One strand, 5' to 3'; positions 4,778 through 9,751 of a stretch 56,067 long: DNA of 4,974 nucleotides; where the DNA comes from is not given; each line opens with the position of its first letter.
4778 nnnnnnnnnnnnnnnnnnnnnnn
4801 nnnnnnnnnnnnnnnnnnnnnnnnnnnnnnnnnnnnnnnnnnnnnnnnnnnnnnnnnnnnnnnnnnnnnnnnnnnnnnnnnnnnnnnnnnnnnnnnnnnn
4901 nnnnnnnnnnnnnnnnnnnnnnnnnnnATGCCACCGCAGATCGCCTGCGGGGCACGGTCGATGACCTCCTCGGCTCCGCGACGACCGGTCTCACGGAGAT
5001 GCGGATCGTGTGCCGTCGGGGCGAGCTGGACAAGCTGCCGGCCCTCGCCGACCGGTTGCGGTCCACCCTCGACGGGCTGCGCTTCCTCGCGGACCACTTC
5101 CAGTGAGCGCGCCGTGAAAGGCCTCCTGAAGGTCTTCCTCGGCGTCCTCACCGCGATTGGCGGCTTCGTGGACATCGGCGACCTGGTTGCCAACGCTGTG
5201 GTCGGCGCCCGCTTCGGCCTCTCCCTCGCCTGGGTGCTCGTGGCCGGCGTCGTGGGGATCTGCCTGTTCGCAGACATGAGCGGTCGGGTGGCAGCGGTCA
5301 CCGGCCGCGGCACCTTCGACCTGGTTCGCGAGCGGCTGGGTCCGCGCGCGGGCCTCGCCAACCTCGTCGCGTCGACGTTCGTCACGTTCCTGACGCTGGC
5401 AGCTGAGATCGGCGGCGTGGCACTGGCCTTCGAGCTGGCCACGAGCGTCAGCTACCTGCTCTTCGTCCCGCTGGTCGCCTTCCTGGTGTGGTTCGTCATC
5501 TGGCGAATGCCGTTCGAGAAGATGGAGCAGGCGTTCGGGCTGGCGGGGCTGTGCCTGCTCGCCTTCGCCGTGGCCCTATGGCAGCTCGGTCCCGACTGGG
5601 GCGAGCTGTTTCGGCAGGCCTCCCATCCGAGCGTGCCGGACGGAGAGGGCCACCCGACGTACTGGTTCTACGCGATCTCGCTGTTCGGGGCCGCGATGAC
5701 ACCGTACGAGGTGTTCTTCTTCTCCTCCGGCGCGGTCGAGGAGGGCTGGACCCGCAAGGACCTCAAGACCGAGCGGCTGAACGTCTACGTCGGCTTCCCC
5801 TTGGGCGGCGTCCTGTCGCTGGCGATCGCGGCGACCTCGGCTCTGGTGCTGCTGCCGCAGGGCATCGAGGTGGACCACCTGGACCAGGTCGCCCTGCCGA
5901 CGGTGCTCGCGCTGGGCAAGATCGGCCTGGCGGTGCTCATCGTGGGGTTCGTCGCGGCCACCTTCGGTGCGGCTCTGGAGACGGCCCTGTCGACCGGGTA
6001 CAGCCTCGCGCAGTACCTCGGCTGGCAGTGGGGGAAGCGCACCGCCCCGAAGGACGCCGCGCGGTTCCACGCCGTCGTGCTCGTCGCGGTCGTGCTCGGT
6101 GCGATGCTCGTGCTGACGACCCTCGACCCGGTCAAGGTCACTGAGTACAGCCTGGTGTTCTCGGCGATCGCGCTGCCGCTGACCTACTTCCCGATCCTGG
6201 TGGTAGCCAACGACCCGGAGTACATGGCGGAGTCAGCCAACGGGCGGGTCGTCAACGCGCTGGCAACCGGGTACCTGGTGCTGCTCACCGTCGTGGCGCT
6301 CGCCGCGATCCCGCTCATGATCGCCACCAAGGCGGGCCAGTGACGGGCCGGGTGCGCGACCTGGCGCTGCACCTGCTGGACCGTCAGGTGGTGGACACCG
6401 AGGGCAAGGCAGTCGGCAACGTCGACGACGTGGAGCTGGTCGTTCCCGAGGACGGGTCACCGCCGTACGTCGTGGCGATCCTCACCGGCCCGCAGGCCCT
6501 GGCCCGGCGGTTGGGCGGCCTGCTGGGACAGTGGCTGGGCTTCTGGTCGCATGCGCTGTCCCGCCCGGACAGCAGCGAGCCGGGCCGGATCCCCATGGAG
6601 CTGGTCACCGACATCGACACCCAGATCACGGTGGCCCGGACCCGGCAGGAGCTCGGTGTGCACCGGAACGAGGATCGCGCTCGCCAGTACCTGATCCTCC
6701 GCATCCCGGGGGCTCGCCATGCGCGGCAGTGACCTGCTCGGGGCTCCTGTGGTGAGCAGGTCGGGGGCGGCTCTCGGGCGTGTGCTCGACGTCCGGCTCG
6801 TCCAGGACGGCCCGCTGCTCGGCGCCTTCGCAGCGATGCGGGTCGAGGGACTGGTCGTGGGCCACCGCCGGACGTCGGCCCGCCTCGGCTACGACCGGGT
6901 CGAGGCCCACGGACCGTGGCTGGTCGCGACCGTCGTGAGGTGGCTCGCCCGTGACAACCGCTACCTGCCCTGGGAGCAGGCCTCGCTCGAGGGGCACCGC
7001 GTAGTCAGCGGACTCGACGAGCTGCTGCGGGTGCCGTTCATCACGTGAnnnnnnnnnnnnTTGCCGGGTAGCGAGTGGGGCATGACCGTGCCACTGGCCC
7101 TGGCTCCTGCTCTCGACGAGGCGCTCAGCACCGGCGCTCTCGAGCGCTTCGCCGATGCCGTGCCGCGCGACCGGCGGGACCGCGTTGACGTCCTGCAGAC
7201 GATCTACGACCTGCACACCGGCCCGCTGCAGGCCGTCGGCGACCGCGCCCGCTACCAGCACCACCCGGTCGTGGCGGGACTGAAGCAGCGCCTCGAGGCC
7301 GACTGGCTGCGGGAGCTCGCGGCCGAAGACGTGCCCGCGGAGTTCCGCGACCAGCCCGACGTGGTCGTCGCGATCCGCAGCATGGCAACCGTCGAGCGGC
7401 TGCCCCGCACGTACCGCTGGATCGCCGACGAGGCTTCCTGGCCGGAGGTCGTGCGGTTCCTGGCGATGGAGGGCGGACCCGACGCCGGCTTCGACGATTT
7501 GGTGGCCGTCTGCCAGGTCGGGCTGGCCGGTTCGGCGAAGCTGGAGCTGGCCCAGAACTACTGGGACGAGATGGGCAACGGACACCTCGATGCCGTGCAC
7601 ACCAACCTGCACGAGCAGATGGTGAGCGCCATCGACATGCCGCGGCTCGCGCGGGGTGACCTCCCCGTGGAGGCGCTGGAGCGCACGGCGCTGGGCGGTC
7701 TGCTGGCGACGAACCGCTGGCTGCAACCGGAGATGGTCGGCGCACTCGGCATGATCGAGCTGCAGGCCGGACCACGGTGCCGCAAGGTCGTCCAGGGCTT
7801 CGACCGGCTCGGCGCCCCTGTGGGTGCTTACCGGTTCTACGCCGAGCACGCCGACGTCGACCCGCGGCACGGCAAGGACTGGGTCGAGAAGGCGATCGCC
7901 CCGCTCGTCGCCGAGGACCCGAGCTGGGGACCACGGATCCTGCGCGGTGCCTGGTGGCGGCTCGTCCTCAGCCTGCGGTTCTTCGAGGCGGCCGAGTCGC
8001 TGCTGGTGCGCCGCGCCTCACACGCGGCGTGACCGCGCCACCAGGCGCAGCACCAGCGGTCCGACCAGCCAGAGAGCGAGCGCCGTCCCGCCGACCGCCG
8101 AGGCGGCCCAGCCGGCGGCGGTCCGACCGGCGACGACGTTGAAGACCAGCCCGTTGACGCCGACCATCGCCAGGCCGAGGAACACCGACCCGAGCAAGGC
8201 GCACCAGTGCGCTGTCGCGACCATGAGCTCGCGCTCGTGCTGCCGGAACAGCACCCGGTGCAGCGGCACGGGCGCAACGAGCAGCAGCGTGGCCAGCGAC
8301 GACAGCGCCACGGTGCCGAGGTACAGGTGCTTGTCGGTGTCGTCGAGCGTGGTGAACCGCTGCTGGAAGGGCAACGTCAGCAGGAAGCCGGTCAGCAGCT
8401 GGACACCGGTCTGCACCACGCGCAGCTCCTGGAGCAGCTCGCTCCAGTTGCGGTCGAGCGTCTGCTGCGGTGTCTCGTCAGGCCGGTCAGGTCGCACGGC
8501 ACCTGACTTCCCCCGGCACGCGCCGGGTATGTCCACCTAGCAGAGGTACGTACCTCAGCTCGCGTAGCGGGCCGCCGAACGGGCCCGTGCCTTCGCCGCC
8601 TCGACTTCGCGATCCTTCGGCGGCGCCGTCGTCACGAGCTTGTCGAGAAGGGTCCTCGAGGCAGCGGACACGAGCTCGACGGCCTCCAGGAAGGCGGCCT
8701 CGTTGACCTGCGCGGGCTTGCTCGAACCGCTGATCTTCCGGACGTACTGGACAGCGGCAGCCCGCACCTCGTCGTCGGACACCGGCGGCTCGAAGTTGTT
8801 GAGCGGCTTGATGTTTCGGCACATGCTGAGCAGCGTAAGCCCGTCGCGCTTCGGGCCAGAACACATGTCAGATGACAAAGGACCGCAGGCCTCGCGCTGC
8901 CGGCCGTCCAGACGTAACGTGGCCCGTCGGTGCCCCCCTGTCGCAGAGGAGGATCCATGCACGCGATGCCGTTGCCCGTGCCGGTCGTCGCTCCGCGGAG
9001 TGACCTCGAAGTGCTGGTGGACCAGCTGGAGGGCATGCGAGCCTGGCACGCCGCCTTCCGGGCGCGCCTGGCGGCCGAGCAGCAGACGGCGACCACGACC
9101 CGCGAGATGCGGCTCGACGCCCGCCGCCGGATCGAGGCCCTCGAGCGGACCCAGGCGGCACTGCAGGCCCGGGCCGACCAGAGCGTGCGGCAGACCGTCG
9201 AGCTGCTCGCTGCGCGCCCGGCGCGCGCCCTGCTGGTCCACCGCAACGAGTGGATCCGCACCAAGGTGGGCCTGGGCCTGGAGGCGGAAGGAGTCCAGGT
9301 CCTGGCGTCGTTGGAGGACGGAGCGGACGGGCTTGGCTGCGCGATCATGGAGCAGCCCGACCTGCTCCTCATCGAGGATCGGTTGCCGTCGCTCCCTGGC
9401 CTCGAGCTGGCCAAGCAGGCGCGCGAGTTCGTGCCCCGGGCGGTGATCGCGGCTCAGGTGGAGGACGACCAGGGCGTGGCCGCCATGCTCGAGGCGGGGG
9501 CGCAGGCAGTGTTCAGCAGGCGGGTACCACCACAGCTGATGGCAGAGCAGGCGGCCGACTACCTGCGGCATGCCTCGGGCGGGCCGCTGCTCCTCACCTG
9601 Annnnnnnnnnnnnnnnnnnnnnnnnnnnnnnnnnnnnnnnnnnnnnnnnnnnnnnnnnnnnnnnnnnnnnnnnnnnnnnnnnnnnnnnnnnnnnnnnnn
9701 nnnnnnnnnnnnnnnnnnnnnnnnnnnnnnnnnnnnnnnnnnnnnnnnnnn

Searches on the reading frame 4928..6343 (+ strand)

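Call 37: search_protein_families(library=pfam, proteins=[window:4928-6343:+], max_evalue=0.001)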
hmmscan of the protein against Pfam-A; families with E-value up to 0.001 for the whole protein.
window:4928-6343:+ (471 aa): 1 family
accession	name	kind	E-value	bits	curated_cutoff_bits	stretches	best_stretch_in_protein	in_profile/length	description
PF01566.24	Nramp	-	9.1e-53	180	29.8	1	88-439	3-356/357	Natural resistance-associated macrophage protein-like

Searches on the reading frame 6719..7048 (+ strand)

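Call 7: search_protein_families(library=pfam, proteins=[window:6719-7048:+], max_evalue=0.001)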
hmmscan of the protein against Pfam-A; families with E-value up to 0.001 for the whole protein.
window:6719-7048:+ (109 aa): 1 family
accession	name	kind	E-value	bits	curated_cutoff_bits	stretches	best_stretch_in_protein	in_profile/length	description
PF05239.21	PRC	-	5e-05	23.7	21.2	0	1-28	4-31/78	PRC-barrel domain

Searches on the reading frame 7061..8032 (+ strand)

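Call 7: search_protein_families(library=pfam, proteins=[window:7061-8032:+], max_evalue=0.001)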
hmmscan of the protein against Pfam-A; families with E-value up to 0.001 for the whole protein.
window:7061-8032:+ (323 aa): 1 family
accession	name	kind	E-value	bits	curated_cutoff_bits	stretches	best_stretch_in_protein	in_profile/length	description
PF14518.11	Haem_oxygenas_2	-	1.7e-31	109.8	28.9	1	140-301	10-173/177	Iron-containing redox enzyme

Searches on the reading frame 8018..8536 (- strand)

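Call 7: search_protein_families(library=pfam, proteins=[window:8018-8536:-], max_evalue=0.001)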
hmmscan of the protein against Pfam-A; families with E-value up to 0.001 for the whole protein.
window:8018-8536:- (172 aa): 1 family
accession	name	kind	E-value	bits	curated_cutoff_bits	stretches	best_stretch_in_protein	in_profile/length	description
PF19853.4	DUF6328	-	2.7e-54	183.5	26.3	1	20-160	1-142/142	Family of unknown function (DUF6328)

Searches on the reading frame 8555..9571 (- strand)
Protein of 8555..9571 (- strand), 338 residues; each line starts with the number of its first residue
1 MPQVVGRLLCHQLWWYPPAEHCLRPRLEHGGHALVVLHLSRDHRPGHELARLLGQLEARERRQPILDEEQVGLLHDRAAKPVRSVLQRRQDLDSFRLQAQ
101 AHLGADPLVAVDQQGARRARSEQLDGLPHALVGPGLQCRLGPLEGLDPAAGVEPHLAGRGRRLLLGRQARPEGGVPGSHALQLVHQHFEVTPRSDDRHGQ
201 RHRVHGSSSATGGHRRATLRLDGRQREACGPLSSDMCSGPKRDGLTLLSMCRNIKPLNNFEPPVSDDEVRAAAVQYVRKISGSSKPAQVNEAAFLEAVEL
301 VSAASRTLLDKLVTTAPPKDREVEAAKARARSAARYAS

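Call 7: search_protein_families(library=pfam, proteins=[window:8555-9571:-], max_evalue=0.001)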
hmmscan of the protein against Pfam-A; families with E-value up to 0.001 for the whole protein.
window:8555-9571:- (338 aa): 1 family
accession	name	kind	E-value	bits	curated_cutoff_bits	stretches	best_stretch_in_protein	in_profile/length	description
PF10041.14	DUF2277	-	1.1e-32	112.6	25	1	250-327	1-78/78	Uncharacterized conserved protein (DUF2277)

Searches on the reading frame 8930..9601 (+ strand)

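Call 7: search_protein_families(library=pfam, proteins=[window:8930-9601:+], max_evalue=0.001)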
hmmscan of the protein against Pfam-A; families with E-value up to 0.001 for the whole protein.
window:8930-9601:+ (223 aa): 1 family
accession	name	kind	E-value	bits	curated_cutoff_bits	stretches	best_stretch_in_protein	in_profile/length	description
PF00072.30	Response_reg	-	8.6e-07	29.6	30.2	1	102-204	3-106/111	Response regulator receiver domain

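Call 42: search_protein_families(library=ncbifam, proteins=[window:8930-9601:+], max_evalue=0.00001)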
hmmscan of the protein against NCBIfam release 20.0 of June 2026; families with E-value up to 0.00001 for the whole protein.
window:8930-9601:+ (223 aa): 4 families
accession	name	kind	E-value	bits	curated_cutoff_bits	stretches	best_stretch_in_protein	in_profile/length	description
NF041733.1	resp_reg_CseB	equivalog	3.7e-10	39.6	350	1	100-196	3-99/228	two-component system response regulator CseB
NF040689.1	MtrAB_MtrA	equivalog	2.3e-06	27.1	300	1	102-198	3-99/219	MtrAB system response regulator MtrA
NF007820.0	PRK10529.1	equivalog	6.9e-06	25.6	325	0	100-197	4-101/225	two-component system response regulator KdpE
NF007935.0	PRK10651.1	equivalog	8.8e-06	25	250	0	97-206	6-118/216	two-component system response regulator NarL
